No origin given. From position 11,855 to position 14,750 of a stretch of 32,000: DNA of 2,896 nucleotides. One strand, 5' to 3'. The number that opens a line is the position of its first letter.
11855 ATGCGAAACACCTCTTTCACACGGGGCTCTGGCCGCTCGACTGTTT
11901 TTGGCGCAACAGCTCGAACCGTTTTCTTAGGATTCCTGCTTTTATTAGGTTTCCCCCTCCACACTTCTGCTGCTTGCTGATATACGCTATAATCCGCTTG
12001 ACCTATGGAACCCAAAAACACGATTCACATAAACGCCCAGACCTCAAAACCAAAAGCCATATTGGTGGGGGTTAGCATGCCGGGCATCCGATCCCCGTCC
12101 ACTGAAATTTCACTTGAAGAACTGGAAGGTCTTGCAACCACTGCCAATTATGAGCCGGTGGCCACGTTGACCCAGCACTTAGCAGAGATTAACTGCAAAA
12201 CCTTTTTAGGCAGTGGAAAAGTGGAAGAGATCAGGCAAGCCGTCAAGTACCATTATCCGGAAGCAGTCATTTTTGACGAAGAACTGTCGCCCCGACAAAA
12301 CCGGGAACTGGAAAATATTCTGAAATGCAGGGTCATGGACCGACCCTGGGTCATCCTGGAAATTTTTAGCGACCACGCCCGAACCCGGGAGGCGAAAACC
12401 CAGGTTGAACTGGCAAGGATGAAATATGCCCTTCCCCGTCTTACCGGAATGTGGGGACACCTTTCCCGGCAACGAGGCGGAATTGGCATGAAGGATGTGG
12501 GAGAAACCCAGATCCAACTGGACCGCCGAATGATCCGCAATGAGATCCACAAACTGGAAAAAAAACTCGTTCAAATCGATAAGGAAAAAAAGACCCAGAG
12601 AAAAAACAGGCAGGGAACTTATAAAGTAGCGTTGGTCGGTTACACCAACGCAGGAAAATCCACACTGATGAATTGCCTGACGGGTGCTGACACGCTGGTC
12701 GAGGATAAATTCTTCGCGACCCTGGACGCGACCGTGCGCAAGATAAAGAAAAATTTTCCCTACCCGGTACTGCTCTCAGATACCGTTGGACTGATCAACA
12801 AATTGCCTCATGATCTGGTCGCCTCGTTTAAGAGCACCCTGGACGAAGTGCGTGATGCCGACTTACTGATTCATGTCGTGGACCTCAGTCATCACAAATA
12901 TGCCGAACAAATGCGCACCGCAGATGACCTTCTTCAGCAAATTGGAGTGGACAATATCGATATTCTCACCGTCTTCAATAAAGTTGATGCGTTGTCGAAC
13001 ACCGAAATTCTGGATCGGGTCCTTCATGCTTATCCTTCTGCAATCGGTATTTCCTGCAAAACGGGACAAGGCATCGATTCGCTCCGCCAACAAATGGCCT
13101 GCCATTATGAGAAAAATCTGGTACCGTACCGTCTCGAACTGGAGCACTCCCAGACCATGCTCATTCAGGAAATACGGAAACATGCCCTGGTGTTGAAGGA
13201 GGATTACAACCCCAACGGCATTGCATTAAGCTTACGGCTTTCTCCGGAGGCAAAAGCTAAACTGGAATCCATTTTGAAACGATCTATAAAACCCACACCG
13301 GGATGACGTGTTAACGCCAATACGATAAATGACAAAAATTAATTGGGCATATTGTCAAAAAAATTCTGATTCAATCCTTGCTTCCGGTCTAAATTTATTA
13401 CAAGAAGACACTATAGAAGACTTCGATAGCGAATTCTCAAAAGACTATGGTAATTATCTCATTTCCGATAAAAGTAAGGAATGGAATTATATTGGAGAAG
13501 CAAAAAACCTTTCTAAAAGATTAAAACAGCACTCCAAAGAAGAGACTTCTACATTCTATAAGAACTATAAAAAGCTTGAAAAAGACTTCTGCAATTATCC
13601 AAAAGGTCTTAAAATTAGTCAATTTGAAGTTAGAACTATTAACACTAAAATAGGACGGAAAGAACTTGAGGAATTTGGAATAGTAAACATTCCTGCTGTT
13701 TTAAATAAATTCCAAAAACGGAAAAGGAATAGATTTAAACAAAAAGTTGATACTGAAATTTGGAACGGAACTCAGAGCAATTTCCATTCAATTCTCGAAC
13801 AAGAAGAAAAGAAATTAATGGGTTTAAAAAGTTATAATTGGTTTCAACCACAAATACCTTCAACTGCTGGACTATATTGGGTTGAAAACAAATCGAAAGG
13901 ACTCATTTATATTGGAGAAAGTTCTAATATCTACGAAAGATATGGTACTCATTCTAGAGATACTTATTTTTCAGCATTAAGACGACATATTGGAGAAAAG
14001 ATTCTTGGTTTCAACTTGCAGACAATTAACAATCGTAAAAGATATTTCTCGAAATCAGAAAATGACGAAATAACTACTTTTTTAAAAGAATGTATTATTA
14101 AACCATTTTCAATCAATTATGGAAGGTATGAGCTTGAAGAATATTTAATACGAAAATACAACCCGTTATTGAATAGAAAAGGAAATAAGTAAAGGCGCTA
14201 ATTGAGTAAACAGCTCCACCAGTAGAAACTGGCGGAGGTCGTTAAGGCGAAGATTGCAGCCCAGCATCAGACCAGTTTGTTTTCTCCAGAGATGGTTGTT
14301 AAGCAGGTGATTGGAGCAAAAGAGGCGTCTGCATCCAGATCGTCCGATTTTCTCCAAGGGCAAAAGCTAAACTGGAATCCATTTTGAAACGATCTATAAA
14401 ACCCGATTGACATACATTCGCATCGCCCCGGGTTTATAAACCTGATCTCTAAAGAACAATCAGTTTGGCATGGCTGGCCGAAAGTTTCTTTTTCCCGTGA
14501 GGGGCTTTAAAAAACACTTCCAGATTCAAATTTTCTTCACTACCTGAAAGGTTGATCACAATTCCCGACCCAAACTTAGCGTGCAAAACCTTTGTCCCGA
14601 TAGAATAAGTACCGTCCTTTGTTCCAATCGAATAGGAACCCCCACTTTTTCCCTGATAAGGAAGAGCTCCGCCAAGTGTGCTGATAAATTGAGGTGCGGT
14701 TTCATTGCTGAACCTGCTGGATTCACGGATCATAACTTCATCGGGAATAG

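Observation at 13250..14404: Minimal AT-rich insertion inside the hflX 3' end, bounded by a perfect 45-bp direct repeat, with a nuclease as its only cargo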

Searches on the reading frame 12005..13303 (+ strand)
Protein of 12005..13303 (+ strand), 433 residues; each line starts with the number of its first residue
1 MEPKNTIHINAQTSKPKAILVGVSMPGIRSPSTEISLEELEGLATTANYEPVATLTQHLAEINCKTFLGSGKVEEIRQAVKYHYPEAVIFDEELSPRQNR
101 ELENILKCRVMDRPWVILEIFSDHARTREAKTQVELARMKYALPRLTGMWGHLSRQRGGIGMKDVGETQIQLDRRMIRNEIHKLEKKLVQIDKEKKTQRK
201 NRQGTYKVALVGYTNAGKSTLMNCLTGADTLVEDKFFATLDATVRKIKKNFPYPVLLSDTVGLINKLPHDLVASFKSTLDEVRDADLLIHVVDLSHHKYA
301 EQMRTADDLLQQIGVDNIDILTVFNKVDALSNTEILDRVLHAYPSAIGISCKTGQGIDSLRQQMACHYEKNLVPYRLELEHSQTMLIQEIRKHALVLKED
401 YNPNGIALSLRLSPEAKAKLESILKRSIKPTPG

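Call 6: search_protein_families(library=pfam, proteins=[window:12005-13303:+], max_evalue=1)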
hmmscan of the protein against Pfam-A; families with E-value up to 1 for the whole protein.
window:12005-13303:+ (433 aa): 17 families
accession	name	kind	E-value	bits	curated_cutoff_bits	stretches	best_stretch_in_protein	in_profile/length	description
PF16360.10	GTP-bdg_M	-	6.3e-30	104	29.5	1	124-202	1-79/79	GTP-binding GTPase Middle Region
PF13167.11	GTP-bdg_N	-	2e-29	102.5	25.4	1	36-121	3-88/89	GTP-binding GTPase N-terminal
PF01926.29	MMR_HSR1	-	2.6e-22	79.5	21.9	1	207-326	1-113/113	50S ribosome-binding GTPase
PF03193.22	RsgA_GTPase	-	5.1e-06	26.8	30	2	177-230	75-131/174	RsgA GTPase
PF19275.4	HflX_C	-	5.8e-06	26.7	26.4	1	344-424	10-91/102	HflX C-terminal domain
PF02421.24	FeoB_N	-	1.8e-05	24.7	27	1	207-335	2-123/156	Ferrous iron transport protein B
PF16897.10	MMR_HSR1_Xtn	-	2.7e-05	24.5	35.2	1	305-364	41-100/106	C-terminal region of MMR_HSR1 domain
PF00009.33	GTP_EFTU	-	0.00052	20.1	26.5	1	281-336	89-143/188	Elongation factor Tu GTP binding domain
PF00350.29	Dynamin_N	-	0.00054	20.5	27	1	208-239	1-32/168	Dynamin family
PF02492.25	cobW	-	0.00097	19.2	20.7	1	253-339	84-165/180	CobW/HypB/UreG, nucleotide-binding domain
PF12631.12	MnmE_helical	-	0.001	19.7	40.1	1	171-368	61-135/211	MnmE helical domain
PF00025.27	Arf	-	0.0015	18.4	22.3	1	202-247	11-53/174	ADP-ribosylation factor family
PF00503.26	G-alpha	-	0.0021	17.7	48.8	1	189-224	5-40/333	G-protein alpha subunit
PF00005.33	ABC_tran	-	0.0049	17.9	25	1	207-236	13-42/137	ABC transporter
PF08279.18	HTH_11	-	0.065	13.6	25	1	172-196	27-51/55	HTH domain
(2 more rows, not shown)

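Call 9: find_related_loci(query=window:12005-13303:+, collection=genome_contigs, flank=4000)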
Query window:12005-13303:+ (433 aa) in genome_contigs; peptide patterns used: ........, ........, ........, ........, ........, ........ (x = any residue, [..] = any of these).
159 stretches matched a pattern; 50 encode a relative of the query (tblastn E <= 1e-3); 49 distinct loci.
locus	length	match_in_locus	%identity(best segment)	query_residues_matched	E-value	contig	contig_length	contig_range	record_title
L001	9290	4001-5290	94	1-430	0e+0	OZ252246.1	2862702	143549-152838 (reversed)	MAG: Nitrospinales bacterium isolate 09764799-6df8-48cc-ac82-a3f7e3b0517f genome assembly, chromosome: 1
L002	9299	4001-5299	92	1-433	0e+0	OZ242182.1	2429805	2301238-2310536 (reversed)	MAG: Nitrospinales bacterium isolate ec82e2e8-b931-44c7-adfe-dcca6f622aa9 genome assembly, chromosome: 1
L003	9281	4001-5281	89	1-429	0e+0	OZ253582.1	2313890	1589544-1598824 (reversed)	MAG: Nitrospinales bacterium isolate d88e25f9-fceb-4c12-a94a-4a5aae773960 genome assembly, chromosome: 1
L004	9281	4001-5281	86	1-429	0e+0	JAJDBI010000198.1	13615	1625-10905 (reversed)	MAG: Nitrospinaceae bacterium isolate OFTM91 OFTM91_197, whole genome shotgun sequence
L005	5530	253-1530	84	1-428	0e+0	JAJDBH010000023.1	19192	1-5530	MAG: Nitrospinaceae bacterium isolate OFTM387 OFTM387_22, whole genome shotgun sequence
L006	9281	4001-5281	85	1-429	0e+0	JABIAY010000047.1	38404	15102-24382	MAG: Nitrospina sp. isolate SI048_bin14 k141_32201, whole genome shotgun sequence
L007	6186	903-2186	84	1-430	0e+0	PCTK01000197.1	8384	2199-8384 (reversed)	MAG: Nitrospinae bacterium CG22_combo_CG10-13_8_21_14_all_47_10 CG22_scaffold_5668_c, whole genome shotgun sequence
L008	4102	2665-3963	82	1-433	0e+0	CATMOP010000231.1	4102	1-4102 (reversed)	MAG: uncultured Nitrospina sp. isolate SRR3967319_bin.10_MetaWRAP_v1.3_MAG genome assembly, contig: ERZ508525.7494, whol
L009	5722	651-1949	81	1-433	0e+0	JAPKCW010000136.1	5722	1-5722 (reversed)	MAG: Nitrospinaceae bacterium isolate ANT-74 NODE_4178_length_5722_cov_5.267690, whole genome shotgun sequence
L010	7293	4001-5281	82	1-429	0e+0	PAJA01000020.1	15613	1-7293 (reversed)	MAG: Nitrospina sp. isolate NAT221 MHASMcontig_632513, whole genome shotgun sequence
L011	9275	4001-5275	82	1-426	0e+0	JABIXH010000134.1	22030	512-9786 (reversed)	MAG: Nitrospina sp. isolate SI073_bin113 k141_372406, whole genome shotgun sequence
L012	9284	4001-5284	81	1-430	0e+0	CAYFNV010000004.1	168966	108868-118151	MAG TPA_asm: uncultured Nitrospina sp. isolate ERP019367_co1_61 genome assembly, contig: NODE_119_length_168966_cov_27.4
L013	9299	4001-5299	79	1-433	0e+0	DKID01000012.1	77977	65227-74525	MAG TPA_asm: Nitrospina sp. UBA6727 UBA6727_contig_2778, whole genome shotgun sequence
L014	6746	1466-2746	79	1-428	0e+0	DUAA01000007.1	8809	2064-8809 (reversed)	MAG TPA_asm: Nitrospinaceae bacterium isolate UWMA-0262 NODE_10392_length_8809_cov_0.426751, whole genome shotgun sequen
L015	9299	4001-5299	79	1-433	0e+0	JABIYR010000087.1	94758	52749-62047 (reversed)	MAG: Nitrospina sp. isolate SI073_bin146 k141_515445, whole genome shotgun sequence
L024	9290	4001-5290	94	1-430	0e+0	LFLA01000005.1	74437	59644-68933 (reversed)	MAG: Nitrospina sp. LS_NOB contig39078, whole genome shotgun sequence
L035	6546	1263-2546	90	1-430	0e+0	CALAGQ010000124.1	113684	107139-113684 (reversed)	MAG TPA_asm: uncultured Nitrospina sp. isolate ERR2206756_bin.76_CONCOCT_v1.1_MAG genome assembly, contig: ERZ887841.13,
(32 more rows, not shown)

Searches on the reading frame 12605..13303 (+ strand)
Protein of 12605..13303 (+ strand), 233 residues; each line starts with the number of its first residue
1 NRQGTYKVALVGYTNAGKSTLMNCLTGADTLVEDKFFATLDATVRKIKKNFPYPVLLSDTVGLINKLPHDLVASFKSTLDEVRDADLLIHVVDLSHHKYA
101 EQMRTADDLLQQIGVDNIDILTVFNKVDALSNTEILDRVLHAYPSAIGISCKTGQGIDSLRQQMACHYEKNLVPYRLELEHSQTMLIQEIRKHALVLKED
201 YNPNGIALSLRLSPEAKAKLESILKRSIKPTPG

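Call 60: find_homologous_proteins(query=window:12605-13303:+, max_evalue=1e-40)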
Query window:12605-13303:+ (233 aa): 490 proteins with E <= 1e-40 among 8000 candidates; the best 120 are listed.
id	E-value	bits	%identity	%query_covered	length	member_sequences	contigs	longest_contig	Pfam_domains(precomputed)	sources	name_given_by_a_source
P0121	2.2e-118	411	84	98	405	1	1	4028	PF01926.30,PF13167.12,PF02421.25,PF16360.11,PF03193.23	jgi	-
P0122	5.2e-118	410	82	98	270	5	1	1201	PF01926.30,PF02421.25,PF16360.11,PF03193.23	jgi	jgi:GTP-binding protein HflX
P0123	8.3e-118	410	80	100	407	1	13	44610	PF01926.30,PF13167.12,PF16360.11,PF03193.23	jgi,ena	-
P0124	9.2e-118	409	80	100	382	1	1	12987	PF01926.30,PF13167.12,PF02421.25,PF16360.11,PF03193.23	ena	-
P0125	3.0e-116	404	81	98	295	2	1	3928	PF01926.30,PF16360.11,PF03193.23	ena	-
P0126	2.1e-114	398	79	100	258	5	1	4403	PF01926.30,PF02421.25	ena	-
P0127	1.7e-113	395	79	98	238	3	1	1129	PF01926.30,PF02421.25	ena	-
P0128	1.8e-113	395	80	98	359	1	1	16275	PF01926.30,PF13167.12,PF02421.25,PF16360.11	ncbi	-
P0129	2.4e-113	395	80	97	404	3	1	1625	PF01926.30,PF13167.12,PF02421.25,PF16360.11,PF03193.23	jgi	-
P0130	2.6e-113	395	80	98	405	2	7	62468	PF01926.30,PF13167.12,PF02421.25,PF16360.11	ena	-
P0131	7.6e-112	390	79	98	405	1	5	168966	PF01926.30,PF13167.12,PF00350.30,PF02421.25,PF16360.11,PF03193.23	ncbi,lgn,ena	-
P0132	2.0e-104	366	91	80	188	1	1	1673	PF01926.30,PF16897.11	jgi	jgi:GTP-binding protein HflX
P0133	5.6e-96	338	69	99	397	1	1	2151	PF19275.5,PF01926.30,PF13167.12,PF02421.25,PF16360.11,PF03193.23,PF12631.13,PF16897.11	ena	-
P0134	6.0e-96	338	71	96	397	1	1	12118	PF01926.30,PF13167.12,PF02421.25,PF16360.11,PF03193.23,PF12631.13,PF16897.11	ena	-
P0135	7.1e-96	338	71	96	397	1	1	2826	PF19275.5,PF01926.30,PF13167.12,PF02421.25,PF16360.11,PF03193.23,PF12631.13,PF16897.11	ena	-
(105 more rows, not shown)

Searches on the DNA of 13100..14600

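Call 73: search_rna_families(source=window, start=13100, end=14600, threshold=evalue, max_evalue=1)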
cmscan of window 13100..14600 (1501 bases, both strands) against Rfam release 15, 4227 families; matches with E-value up to 1: 0.
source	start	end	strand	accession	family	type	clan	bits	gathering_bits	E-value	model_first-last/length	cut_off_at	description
